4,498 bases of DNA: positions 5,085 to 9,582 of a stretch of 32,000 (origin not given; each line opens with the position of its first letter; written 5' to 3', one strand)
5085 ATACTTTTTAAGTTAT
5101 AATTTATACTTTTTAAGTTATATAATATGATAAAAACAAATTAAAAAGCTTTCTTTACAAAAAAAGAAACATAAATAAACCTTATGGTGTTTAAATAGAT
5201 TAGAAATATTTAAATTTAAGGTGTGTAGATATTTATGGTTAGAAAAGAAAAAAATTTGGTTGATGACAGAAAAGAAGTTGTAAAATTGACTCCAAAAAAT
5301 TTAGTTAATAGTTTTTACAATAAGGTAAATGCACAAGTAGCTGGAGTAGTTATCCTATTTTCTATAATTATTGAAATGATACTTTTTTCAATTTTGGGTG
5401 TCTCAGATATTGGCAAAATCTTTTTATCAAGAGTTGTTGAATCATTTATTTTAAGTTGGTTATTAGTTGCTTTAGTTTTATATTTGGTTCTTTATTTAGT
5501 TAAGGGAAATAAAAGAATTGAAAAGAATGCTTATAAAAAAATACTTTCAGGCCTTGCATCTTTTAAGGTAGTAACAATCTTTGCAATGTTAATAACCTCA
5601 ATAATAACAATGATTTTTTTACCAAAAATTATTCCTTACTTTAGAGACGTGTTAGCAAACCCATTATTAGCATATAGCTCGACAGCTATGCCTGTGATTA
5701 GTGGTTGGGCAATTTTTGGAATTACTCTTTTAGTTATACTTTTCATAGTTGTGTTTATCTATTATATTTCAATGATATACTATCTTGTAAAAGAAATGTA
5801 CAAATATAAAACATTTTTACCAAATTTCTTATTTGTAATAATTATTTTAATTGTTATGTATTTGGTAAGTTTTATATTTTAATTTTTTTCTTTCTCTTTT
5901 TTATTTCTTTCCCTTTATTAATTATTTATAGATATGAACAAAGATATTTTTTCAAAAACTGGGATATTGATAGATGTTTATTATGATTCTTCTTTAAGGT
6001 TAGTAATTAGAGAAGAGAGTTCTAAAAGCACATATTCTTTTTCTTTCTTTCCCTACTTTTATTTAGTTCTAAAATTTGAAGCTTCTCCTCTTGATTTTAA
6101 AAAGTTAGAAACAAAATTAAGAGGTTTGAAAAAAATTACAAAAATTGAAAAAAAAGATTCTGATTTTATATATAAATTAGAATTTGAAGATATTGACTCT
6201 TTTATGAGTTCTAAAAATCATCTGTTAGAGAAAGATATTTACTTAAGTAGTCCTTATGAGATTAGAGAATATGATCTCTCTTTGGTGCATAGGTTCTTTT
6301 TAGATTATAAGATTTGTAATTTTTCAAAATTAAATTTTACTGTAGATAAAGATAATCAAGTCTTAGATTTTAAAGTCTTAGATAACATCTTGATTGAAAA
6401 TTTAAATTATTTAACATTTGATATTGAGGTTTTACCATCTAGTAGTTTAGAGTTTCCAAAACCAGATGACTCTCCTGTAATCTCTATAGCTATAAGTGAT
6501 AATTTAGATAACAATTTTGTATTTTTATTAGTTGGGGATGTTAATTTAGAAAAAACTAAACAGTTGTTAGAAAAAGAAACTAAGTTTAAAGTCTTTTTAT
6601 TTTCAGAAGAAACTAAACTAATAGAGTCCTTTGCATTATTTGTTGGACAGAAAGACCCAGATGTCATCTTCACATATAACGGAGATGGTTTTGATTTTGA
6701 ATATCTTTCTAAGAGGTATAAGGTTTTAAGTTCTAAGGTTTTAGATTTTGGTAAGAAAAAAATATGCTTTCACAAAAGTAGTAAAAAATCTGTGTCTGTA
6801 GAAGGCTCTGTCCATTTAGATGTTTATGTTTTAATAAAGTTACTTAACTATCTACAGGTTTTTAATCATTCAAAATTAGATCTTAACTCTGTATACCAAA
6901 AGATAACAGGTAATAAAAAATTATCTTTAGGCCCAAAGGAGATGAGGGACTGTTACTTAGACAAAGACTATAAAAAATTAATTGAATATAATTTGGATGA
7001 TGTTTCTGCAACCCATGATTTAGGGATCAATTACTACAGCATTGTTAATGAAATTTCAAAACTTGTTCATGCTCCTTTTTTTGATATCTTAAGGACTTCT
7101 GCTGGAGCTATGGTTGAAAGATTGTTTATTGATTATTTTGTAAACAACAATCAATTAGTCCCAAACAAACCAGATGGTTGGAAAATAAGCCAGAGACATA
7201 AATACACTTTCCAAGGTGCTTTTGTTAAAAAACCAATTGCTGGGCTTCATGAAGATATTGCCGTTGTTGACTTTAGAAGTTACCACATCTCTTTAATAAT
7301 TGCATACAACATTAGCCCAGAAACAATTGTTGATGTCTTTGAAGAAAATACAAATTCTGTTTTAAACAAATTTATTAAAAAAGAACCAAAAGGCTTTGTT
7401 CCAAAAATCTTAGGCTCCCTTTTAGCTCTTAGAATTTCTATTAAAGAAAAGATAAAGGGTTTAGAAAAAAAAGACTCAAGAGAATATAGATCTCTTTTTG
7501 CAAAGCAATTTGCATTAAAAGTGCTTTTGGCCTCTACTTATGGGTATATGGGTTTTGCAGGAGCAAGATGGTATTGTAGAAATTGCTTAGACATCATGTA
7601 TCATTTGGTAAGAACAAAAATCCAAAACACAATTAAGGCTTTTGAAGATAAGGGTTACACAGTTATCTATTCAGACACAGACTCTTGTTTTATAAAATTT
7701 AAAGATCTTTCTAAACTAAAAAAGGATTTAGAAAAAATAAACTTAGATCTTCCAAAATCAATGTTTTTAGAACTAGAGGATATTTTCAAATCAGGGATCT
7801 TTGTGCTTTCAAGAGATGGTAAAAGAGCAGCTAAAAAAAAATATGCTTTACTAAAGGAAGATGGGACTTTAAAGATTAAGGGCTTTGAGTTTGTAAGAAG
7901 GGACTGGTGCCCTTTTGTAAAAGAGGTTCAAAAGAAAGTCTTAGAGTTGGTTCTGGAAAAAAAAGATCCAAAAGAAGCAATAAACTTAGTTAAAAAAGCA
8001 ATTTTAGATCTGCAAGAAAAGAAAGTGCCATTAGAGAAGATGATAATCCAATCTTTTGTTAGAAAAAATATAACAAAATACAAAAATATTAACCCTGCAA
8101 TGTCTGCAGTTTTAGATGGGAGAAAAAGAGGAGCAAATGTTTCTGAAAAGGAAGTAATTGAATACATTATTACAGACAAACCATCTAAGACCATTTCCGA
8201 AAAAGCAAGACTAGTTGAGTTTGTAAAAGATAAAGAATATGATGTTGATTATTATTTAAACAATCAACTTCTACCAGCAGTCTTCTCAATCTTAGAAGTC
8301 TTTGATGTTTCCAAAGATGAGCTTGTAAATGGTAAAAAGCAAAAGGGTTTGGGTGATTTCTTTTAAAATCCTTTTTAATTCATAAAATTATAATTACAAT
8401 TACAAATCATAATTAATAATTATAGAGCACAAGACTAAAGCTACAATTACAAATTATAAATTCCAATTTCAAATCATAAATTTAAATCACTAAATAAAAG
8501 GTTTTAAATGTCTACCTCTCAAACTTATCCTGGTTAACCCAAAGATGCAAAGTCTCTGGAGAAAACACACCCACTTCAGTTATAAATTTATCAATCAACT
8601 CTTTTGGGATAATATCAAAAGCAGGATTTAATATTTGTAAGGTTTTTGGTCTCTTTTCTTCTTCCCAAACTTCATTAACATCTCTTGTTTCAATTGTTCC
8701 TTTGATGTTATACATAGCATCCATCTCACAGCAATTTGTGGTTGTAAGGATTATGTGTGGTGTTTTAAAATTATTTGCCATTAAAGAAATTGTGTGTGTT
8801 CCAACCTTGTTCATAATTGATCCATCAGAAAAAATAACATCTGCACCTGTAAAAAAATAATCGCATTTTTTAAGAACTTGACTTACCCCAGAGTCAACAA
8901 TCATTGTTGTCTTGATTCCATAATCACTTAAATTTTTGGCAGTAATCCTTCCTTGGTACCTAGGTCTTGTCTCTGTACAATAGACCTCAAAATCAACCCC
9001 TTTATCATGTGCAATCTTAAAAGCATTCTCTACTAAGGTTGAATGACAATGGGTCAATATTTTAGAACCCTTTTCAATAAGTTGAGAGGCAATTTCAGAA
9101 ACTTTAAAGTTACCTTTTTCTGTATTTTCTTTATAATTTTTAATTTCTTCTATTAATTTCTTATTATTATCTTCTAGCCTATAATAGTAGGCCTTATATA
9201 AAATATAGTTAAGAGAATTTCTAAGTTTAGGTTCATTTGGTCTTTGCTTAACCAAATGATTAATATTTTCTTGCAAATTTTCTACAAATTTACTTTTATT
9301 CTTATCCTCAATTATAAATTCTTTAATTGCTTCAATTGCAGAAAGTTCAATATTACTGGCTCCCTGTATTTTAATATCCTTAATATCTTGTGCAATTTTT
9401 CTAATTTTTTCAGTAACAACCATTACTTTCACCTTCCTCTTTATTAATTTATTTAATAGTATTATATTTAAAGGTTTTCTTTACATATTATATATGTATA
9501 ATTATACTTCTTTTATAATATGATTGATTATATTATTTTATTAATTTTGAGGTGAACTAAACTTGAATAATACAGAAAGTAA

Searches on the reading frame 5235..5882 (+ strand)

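Call 7: search_protein_families(library=pfam, proteins=[window:5235-5882:+], max_evalue=0.01)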
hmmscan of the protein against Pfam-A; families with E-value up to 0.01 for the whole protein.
window:5235-5882:+ (215 aa): 1 family
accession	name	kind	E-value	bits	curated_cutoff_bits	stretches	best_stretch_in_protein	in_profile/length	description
PF12420.13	DUF3671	-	9.8e-05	22.4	34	1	89-193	140-217/223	Fam-L, Fam-M like protein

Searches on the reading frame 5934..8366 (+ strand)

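Call 7: search_protein_families(library=pfam, proteins=[window:5934-8366:+], max_evalue=0.01)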
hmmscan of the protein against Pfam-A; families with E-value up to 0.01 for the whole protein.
window:5934-8366:+ (810 aa): 3 families
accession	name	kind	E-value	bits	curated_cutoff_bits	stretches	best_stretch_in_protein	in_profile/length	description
PF00136.26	DNA_pol_B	-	3.9e-56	191.2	23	1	385-788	6-451/453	DNA polymerase family B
PF03104.25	DNA_pol_B_exo1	-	6.8e-25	88.3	23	1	109-312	2-236/242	DNA polymerase family B, exonuclease domain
PF10108.15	DNA_pol_B_exo2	-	0.0016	18.6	24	1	214-371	21-177/213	Predicted 3'-5' exonuclease related to the exonuclease domain of PolB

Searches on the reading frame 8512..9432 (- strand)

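Call 7: search_protein_families(library=pfam, proteins=[window:8512-9432:-], max_evalue=0.01)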
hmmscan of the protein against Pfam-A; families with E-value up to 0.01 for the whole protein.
window:8512-9432:- (306 aa): 1 family
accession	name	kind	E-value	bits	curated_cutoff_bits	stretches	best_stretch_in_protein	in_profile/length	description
PF01008.23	IF-2B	-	1.3e-65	221.9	22.4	1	21-292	1-280/280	Initiation factor 2 subunit family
